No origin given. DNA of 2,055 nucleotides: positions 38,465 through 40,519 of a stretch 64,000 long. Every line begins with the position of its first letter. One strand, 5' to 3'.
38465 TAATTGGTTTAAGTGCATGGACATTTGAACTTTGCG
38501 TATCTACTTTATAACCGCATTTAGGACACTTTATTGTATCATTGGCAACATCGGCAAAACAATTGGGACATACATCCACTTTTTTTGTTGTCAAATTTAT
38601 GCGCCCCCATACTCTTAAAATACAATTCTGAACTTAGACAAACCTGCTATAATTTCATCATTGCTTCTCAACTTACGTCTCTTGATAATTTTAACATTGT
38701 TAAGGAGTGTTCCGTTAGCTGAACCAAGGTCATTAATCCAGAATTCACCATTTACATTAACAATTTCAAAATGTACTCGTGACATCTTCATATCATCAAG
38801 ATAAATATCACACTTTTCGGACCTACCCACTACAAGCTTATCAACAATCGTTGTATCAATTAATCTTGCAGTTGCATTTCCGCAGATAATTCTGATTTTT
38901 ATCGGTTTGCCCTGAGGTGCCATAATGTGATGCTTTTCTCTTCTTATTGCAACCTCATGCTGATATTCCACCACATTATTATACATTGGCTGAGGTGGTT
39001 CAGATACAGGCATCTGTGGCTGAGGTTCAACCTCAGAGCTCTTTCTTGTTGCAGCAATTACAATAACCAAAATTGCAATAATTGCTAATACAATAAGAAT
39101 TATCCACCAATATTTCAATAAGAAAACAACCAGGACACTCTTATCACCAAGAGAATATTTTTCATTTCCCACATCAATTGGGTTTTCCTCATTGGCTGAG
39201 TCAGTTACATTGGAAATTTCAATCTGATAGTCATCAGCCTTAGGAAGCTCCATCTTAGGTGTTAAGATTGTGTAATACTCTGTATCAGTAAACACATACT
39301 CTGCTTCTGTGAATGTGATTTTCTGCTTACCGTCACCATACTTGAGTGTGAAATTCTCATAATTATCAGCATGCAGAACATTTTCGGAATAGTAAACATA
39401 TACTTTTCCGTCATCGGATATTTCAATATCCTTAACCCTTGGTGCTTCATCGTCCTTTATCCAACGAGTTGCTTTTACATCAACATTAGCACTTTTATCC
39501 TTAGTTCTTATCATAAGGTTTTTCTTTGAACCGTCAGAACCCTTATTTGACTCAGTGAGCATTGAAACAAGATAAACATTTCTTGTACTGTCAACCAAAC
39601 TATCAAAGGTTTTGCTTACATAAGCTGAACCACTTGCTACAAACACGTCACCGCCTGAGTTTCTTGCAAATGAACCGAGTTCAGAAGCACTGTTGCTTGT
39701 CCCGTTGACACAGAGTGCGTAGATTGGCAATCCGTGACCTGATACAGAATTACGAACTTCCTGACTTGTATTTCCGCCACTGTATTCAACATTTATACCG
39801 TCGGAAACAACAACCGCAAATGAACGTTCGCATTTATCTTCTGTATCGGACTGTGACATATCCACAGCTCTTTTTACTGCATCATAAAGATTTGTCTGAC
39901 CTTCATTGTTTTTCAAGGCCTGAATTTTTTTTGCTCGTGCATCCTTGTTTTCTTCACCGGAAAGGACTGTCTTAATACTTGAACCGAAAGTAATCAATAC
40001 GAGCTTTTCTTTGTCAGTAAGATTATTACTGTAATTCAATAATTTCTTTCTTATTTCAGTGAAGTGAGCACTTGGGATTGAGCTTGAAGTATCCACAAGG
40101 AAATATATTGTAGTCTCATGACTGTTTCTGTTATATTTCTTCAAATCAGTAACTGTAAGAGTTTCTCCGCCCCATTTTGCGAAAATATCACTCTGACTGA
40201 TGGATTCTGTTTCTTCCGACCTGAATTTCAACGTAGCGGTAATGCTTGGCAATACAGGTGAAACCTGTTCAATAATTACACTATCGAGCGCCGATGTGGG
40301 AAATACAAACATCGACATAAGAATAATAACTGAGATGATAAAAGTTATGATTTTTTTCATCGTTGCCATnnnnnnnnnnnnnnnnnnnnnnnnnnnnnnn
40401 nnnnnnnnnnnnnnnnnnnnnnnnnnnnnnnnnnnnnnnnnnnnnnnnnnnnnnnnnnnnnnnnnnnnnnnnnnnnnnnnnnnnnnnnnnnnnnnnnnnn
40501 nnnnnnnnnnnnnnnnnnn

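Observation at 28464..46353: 17.7-kb single-operon Ser/Thr phosphosignalling supercluster (3 kinases, 2 PP2C, 7 FHA domains, vWA, FHA-gated ABC exporter, LytTR regulator) next to ftsZ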

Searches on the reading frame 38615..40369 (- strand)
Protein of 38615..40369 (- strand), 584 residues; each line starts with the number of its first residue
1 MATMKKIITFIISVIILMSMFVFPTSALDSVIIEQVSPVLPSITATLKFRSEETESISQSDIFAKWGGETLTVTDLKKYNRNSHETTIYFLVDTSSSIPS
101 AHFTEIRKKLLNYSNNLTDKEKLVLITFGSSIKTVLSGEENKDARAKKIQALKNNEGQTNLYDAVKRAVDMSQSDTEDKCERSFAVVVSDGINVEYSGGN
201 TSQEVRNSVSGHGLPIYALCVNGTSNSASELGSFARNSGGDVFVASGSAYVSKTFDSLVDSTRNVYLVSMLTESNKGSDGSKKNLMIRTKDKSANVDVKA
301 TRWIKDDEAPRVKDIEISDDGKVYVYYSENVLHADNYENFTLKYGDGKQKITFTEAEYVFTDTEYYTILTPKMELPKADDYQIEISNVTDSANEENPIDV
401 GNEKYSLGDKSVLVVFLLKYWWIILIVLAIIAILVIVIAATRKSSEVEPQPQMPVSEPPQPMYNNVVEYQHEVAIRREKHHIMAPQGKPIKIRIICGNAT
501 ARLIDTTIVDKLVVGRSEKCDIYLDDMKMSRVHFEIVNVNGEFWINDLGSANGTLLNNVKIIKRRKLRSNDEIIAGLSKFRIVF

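Call 3: search_protein_families(library=pfam, proteins=[window:38615-40369:-], max_evalue=0.01)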
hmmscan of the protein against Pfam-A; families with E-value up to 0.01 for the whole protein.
window:38615-40369:- (584 aa): 6 families
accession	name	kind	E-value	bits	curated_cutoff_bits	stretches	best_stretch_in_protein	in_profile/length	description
PF00498.31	FHA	-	1.5e-18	67.4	20.7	1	513-574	2-65/67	FHA domain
PF00092.34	VWA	-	1e-13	52.3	23.8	1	88-250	2-160/174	von Willebrand factor type A domain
PF16697.10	Yop-YscD_cpl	-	9.2e-12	45.5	33.2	1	510-582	17-90/94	Inner membrane component of T3SS, cytoplasmic domain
PF13519.12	VWA_2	-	9.7e-10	39.5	27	1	89-191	2-106/107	von Willebrand factor type A domain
PF13768.12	VWA_3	-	1.2e-05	25.9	27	1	88-240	3-151/155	von Willebrand factor type A domain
PF09807.15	ELP6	-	0.0067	16.3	31.6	0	101-205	58-161/252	Elongation complex protein 6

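Call 10: find_homologous_proteins(query=window:38615-40369:-)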
Query window:38615-40369:- (584 aa): 23 proteins with E <= 0.001 among 8000 candidates.
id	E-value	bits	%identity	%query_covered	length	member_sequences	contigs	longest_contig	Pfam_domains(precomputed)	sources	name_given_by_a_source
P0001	0.0e+0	1277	100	99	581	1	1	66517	PF13768.13,PF00498.32,PF00092.35,PF13519.13,PF16697.11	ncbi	-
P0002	0.0e+0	1229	95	100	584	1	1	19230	PF13768.13,PF00498.32,PF00092.35,PF13519.13,PF16697.11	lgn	-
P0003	0.0e+0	1201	93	100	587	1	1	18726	PF00498.32,PF00092.35,PF13519.13,PF16697.11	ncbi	-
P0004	3.4e-226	770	59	99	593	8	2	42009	PF13768.13,PF00498.32,PF00092.35,PF13519.13,PF16697.11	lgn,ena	-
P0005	3.9e-225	767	58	99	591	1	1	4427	PF13768.13,PF00498.32,PF00092.35,PF13519.13,PF16697.11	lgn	-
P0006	4.7e-215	733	57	99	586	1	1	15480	PF00498.32,PF00092.35,PF13519.13,PF16697.11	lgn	-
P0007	1.6e-185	636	50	99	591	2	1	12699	PF13768.13,PF00498.32,PF00092.35,PF13519.13,PF16697.11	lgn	-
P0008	1.6e-184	633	49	99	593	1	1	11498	PF13768.13,PF00498.32,PF00092.35,PF13519.13,PF16697.11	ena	-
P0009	2.1e-173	596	49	99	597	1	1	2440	PF00498.32,PF00092.35,PF13519.13,PF16697.11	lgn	-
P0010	2.6e-173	596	49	99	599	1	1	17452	PF13768.13,PF00498.32,PF00092.35,PF13519.13,PF16697.11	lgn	-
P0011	2.1e-170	586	46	99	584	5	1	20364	PF00498.32,PF00092.35,PF13519.13,PF16697.11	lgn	-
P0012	3.7e-168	579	46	99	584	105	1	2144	PF00498.32,PF00092.35,PF13519.13,PF16697.11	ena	-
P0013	7.9e-168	577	48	99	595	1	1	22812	PF13768.13,PF00498.32,PF00092.35,PF13519.13,PF16697.11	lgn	-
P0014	5.3e-165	568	46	99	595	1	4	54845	PF13768.13,PF00498.32,PF00092.35,PF13519.13,PF16697.11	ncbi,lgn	-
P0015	8.5e-152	525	44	99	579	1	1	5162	PF00498.32,PF00092.35,PF13519.13,PF16697.11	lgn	-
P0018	1.2e-35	141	25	98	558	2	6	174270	PF00498.32,PF00092.35,PF13519.13,PF16697.11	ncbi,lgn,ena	-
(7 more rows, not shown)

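Call 12: find_encoding_contigs(protein=P0004, flank=10000, max_places=2)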
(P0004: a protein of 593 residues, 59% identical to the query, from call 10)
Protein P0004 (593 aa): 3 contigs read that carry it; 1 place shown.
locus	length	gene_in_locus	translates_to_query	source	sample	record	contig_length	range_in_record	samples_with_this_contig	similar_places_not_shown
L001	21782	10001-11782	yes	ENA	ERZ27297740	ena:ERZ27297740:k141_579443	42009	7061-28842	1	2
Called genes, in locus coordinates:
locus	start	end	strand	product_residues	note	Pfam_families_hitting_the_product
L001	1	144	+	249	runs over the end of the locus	PF00515:TPR_1 (faint), PF07719:TPR_2 (faint), PF13176:TPR_7 (faint), PF13374:TPR_10 (faint), PF13424:TPR_12, PF13181:TPR_8 (faint), PF13424:TPR_12 (weak)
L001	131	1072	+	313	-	PF13228:DUF4037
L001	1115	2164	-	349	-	PF02012:BNR (faint), PF13088:BNR_2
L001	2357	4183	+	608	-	PF08239:SH3_3 (faint), PF00069:Pkinase, PF07714:PK_Tyr_Ser-Thr, PF07828:PA-IL (faint)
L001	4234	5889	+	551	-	PF00498:FHA, PF16697:Yop-YscD_cpl, PF00498:FHA, PF02463:SMC_N (faint), PF00005:ABC_tran, PF13304:AAA_21 (weak)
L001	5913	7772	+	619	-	PF12679:ABC2_membrane_2, PF07581:Glug (faint), PF12698:ABC2_membrane_3, PF01061:ABC2_membrane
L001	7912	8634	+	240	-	PF00072:Response_reg, PF04397:LytTR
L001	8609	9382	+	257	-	PF13672:PP2C_2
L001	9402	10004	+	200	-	PF16697:Yop-YscD_cpl (faint)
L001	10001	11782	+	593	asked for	PF00092:VWA, PF13519:VWA_2, PF13768:VWA_3 (weak), PF16697:Yop-YscD_cpl, PF00498:FHA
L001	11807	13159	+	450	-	PF00069:Pkinase, PF07714:PK_Tyr_Ser-Thr, PF06293:Kdo (weak), PF03109:ABC1, PF00498:FHA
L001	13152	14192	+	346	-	PF00481:PP2C, PF13672:PP2C_2, PF07228:SpoIIE (faint)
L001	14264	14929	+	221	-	PF16697:Yop-YscD_cpl, PF00498:FHA (faint)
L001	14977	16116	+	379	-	PF00498:FHA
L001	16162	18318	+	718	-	PF00069:Pkinase, PF07714:PK_Tyr_Ser-Thr, PF03109:ABC1, PF06293:Kdo (weak), PF17667:Pkinase_fungal (weak)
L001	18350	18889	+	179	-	-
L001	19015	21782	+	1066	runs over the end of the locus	PF00069:Pkinase, PF07714:PK_Tyr_Ser-Thr, PF03109:ABC1, PF03793:PASTA, PF03793:PASTA, PF13620:CarboxypepD_reg, PF13620:CarboxypepD_reg, PF13715:CarbopepD_reg_2, +10 more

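Call 13: find_encoding_contigs(protein=P0014, flank=10000, max_places=2)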
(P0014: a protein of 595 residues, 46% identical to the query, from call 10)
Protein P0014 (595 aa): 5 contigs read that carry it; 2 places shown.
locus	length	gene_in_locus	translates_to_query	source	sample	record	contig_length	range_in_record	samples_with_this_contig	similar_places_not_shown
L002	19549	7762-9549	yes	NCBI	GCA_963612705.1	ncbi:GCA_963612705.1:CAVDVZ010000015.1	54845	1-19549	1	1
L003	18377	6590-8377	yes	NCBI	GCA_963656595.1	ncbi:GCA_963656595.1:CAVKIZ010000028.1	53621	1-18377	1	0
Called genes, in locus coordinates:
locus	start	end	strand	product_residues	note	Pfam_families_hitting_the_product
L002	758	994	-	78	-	PF01471:PG_binding_1 (weak)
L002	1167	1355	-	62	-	-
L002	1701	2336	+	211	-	-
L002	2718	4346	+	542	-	PF00498:FHA, PF16697:Yop-YscD_cpl (weak), PF00498:FHA, PF00005:ABC_tran, PF02463:SMC_N, PF13304:AAA_21 (weak)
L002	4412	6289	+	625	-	PF12679:ABC2_membrane_2 (weak), PF07581:Glug (faint), PF12698:ABC2_membrane_3, PF01061:ABC2_membrane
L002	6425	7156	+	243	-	PF13672:PP2C_2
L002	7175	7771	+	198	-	PF16697:Yop-YscD_cpl (weak), PF00498:FHA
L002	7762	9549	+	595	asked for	PF00092:VWA, PF13519:VWA_2, PF13768:VWA_3 (weak), PF00498:FHA, PF16697:Yop-YscD_cpl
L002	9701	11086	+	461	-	PF00069:Pkinase, PF06293:Kdo (weak), PF07714:PK_Tyr_Ser-Thr, PF03109:ABC1 (weak), PF00498:FHA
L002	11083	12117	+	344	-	PF00481:PP2C, PF13672:PP2C_2, PF07228:SpoIIE (faint)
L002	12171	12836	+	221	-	PF16697:Yop-YscD_cpl, PF00498:FHA (weak)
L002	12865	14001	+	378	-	PF00498:FHA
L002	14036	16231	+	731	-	PF00069:Pkinase, PF07714:PK_Tyr_Ser-Thr, PF03109:ABC1 (weak)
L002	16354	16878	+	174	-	-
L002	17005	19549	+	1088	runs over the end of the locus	PF00069:Pkinase, PF07714:PK_Tyr_Ser-Thr, PF03793:PASTA, PF03793:PASTA, PF03793:PASTA, PF13620:CarboxypepD_reg, PF13715:CarbopepD_reg_2, PF22904:NOMO1-like_2nd, +10 more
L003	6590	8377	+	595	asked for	PF00092:VWA, PF13519:VWA_2, PF13768:VWA_3 (weak), PF00498:FHA, PF16697:Yop-YscD_cpl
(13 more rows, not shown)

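Call 14: find_encoding_contigs(protein=P0018, flank=10000, max_places=2)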
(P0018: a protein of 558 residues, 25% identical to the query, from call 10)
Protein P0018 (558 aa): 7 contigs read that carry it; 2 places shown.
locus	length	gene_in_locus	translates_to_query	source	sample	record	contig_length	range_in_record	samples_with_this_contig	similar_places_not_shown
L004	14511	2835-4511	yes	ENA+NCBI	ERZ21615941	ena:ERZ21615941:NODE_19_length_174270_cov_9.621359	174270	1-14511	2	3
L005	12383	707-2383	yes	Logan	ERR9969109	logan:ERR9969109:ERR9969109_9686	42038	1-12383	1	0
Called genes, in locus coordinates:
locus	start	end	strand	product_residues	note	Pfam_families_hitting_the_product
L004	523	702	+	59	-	-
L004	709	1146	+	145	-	PF16697:Yop-YscD_cpl (weak), PF00498:FHA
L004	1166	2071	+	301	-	PF00498:FHA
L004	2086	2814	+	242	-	PF00481:PP2C (faint), PF13672:PP2C_2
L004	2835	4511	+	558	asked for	PF00092:VWA, PF13519:VWA_2, PF16697:Yop-YscD_cpl, PF00498:FHA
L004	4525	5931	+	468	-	PF00069:Pkinase, PF07714:PK_Tyr_Ser-Thr, PF01163:RIO1 (weak), PF03109:ABC1, PF12330:Haspin_kinase, PF00498:FHA (weak)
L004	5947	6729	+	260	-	PF00481:PP2C (weak), PF13672:PP2C_2, PF07228:SpoIIE (faint)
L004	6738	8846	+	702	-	PF00069:Pkinase, PF07714:PK_Tyr_Ser-Thr, PF03109:ABC1 (weak)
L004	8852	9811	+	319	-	-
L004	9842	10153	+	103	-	-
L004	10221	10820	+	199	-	PF00069:Pkinase, PF03109:ABC1, PF06293:Kdo (weak), PF07714:PK_Tyr_Ser-Thr, PF14531:Kinase-like (weak)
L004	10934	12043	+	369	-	PF03793:PASTA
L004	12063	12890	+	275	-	PF19127:Choline_bind_3, PF01473:Choline_bind_1, PF19127:Choline_bind_3, PF01473:Choline_bind_1 (weak), PF19127:Choline_bind_3 (weak)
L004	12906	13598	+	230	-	PF01473:Choline_bind_1 (weak), PF19127:Choline_bind_3, PF01473:Choline_bind_1 (weak), PF19127:Choline_bind_3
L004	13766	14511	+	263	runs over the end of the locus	PF04228:Zn_peptidase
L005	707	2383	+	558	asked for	PF00092:VWA, PF13519:VWA_2, PF16697:Yop-YscD_cpl, PF00498:FHA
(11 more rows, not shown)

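Call 19: find_related_loci(query=A2, collection=genome_contigs, flank=10000)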
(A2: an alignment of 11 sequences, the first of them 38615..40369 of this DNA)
Query A2 (584 aa) in genome_contigs; peptide patterns used: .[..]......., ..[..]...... (x = any residue, [..] = any of these).
21 stretches matched a pattern; 12 encode a relative of the query (tblastn E <= 1e-3); 11 distinct loci.
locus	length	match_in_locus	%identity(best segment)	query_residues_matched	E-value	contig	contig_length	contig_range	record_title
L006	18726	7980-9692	93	17-584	0e+0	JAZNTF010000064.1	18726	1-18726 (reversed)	MAG: Candidatus Fimenecus sp. isolate T1900044804_TS20190270.MAGScoT_cleanbin_000017 SGB_2740_k141_1113544, whole genome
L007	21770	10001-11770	47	4-584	1e-177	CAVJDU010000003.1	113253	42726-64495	uncultured Coriobacteriaceae bacterium isolate H07682-L1_cleanbin_000007 genome assembly, contig: Spades_H07682-L1_conti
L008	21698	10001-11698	28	4-584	6e-67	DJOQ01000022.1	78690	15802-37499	MAG TPA_asm: Ruminococcaceae bacterium UBA6434 UBA6434_contig_2538, whole genome shotgun sequence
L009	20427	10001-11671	29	4-584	6e-57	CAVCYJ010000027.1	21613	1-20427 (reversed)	Holdemanella biformis isolate H07666-L1_cleanbin_000042 genome assembly, contig: Spades_H07666-L1_contig_1553, whole gen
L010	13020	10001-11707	26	4-584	3e-36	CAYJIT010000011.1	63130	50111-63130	MAG TPA_asm: uncultured Bacteroides sp. isolate ERP123703_co2_285 genome assembly, contig: NODE_184_length_63130_cov_77.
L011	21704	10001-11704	26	4-584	3e-36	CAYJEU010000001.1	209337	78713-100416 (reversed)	MAG TPA_asm: uncultured Bacteroides sp. isolate ERP123703_co1_346 genome assembly, contig: NODE_28_length_209337_cov_56.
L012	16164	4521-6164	26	27-584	3e-32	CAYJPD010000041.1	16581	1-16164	MAG TPA_asm: uncultured Bacteroides sp. isolate ERP123703_co5_69 genome assembly, contig: NODE_1879_length_16581_cov_36.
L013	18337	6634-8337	29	1-584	6e-59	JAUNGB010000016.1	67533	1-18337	MAG: Eubacteriales bacterium isolate S26M_St_29 NODE_252_length_67533_cov_46.701162, whole genome shotgun sequence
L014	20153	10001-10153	41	511-561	3e-7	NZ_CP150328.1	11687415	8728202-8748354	Sorangium sp. So ce315 chromosome, complete genome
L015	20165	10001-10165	38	511-565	3e-6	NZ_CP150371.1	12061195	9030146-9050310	Sorangium sp. So ce176 chromosome, complete genome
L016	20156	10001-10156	38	514-565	1e-5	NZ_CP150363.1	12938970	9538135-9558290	Sorangium sp. So ce1335 chromosome, complete genome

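Call 23: search_protein_families(library=padloc, proteins=[window:38615-40369:-], max_evalue=0.001)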
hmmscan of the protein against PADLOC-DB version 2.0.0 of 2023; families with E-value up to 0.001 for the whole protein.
window:38615-40369:- (584 aa): 0 families

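Call 41: search_solved_structures(query=window:38615-40369:-, max_evalue=0.01)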
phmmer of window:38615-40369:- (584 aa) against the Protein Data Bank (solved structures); distinct sequences matched with E-value up to 0.01: 17.
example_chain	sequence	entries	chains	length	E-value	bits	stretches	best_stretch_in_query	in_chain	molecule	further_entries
6i2q_B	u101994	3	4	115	1.1e-07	34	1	513-584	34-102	Glycogen accumulation regulator GarA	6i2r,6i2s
2kb3_A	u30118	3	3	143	1.5e-07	33.6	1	498-584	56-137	Oxoglutarate dehydrogenase inhibitor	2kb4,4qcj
8p5x_G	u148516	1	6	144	1.5e-07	33.6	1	498-584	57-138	Oxoglutarate dehydrogenase inhibitor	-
2kkl_A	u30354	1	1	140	1.6e-07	33.5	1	503-584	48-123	Uncharacterized protein Mb1858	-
2kfu_A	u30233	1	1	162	2.2e-07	33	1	499-584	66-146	Rv1827 pThr 22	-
6i2p_D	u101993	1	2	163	2.3e-07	33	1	499-584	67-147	Glycogen accumulation regulator GarA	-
8p5r_G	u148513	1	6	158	2.5e-07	32.9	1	513-584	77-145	Glycogen accumulation regulator GarA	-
7rj3_A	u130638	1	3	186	3e-07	32.6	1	499-584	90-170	Glycogen accumulation regulator GarA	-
6hc1_A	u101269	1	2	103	2e-06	29.9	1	510-580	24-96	GGDEF domain protein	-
6hc0_B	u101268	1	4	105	2.2e-06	29.8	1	510-580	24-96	GGDEF domain protein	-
6hbz_A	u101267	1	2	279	8.9e-06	27.8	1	510-580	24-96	GGDEF domain protein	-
3gqs_A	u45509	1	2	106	4.7e-05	25.4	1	513-583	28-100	Adenylate cyclase-like protein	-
1g6g_A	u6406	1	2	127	0.00017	23.5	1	492-577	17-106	PROTEIN KINASE RAD53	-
2n84_A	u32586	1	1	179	0.0004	22.3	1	513-568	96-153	Uncharacterized protein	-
1uht_A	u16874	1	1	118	0.0031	19.3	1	512-571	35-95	expressed protein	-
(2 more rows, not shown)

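Call 52: search_protein_families(library=ncbifam, proteins=[window:38615-40369:-], max_evalue=0.001)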
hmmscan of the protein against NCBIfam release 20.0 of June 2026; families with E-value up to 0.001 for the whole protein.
window:38615-40369:- (584 aa): 6 families
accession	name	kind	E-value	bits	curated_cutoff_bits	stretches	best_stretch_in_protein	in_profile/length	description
NF049868.1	FhaB_Rv0019c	equivalog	3.2e-16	59.8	125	1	413-580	3-156/158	FHA domain-containing protein FhaB/FipA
NF041660.2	oxygluDhInhib_OdhI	equivalog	1.6e-13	50.6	200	1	485-584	33-127/130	oxoglutarate dehydrogenase inhibitor Odhl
NF033760.1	gliding_GltG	equivalog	9.6e-08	31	650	1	512-579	26-93/650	adventurous gliding motility protein GltG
TIGR03354.1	VI_FHA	hypoth_equivalog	3.8e-07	30.3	120.25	1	512-563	26-80/420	type VI secretion system-associated FHA domain protein TagH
NF052573.1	HisKinEspAMyxo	equivalog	5.8e-07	27.9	1400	1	512-576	48-112/755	serine histidine kinase EspA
TIGR03436.1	acidobact_VWFA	subfamily_domain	3.6e-05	23.4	81.25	1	86-298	67-317/324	VWA domain-containing protein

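Call 58: search_protein_representatives(alignment_id=A1)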
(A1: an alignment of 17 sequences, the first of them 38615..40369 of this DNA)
Query: 17 sequences, 590 profile positions. Proteins with E-value up to 0.001 (for the whole library): 220907; up to 1e-10: 60019; up to 1e-30: 3035. The best 150 are listed.
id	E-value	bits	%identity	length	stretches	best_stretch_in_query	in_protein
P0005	3.4e-244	828.3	-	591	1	2-590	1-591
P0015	1.4e-221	753.6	-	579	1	2-590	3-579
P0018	4.3e-160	550.6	-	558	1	2-589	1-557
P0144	2.0e-125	436.1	-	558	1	1-589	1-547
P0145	9.5e-122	424.0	-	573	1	2-587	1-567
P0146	2.7e-121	422.5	-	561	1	4-589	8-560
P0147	8.3e-120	417.6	-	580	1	4-590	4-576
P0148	1.9e-119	416.4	-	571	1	2-588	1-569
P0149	4.0e-118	412.0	-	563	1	2-589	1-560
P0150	4.4e-116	405.3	-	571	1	3-585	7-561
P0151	3.1e-115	402.5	-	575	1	2-587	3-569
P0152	3.5e-114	399.0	-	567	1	2-590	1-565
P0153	4.8e-114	398.5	-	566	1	2-585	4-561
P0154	9.8e-114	397.5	-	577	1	2-589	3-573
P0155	2.9e-113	395.9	-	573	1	2-586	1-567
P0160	2.8e-112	392.7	-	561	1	1-589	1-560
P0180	2.5e-107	376.4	-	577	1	2-590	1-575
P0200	6.3e-103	361.8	-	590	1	4-587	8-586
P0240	1.4e-97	344.2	-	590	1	1-590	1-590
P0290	2.3e-92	327.0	-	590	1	7-588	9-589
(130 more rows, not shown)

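Call 60: list_cluster_members(proteins=[P0001, P0018, P0144, P0145, P0150, P0160, P0180, P0200, P0240, P0290])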
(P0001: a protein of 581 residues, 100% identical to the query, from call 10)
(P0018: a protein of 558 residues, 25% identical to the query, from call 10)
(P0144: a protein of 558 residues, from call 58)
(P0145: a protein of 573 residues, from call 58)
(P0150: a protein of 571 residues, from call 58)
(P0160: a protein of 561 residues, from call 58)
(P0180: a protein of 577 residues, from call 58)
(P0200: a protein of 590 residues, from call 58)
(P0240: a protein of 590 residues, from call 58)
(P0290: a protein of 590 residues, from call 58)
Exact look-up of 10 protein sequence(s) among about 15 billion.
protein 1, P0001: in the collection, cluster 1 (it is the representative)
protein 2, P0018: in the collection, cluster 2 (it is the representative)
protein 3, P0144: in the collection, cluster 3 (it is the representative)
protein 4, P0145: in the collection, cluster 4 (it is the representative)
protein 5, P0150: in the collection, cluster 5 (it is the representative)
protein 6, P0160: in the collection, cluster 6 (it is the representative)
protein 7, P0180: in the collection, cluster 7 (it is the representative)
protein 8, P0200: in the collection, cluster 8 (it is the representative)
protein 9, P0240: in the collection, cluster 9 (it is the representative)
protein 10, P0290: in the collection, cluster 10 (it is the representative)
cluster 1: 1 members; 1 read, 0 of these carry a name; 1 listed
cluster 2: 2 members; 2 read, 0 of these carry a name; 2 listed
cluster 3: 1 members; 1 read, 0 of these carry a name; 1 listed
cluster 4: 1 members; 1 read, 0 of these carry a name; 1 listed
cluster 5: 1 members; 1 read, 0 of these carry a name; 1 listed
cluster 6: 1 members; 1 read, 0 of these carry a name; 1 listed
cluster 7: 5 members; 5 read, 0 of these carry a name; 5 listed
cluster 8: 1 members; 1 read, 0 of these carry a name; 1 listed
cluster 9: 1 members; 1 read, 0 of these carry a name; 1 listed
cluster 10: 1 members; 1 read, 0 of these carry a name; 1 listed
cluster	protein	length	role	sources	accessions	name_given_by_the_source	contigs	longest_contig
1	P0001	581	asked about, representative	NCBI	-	-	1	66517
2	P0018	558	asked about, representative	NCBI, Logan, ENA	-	-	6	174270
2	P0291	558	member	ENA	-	-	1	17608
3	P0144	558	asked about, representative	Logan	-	-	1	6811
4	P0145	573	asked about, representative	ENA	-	-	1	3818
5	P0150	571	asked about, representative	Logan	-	-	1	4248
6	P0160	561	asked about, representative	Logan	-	-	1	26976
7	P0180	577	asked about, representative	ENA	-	-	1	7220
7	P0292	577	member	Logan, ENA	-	-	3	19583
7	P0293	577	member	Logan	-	-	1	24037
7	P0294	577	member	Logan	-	-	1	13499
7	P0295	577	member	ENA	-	-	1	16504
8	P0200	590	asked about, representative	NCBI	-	-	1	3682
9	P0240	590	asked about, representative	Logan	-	-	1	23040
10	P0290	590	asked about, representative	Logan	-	-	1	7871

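Call 61: find_encoding_contigs(protein=P0001, flank=1000, max_places=1)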
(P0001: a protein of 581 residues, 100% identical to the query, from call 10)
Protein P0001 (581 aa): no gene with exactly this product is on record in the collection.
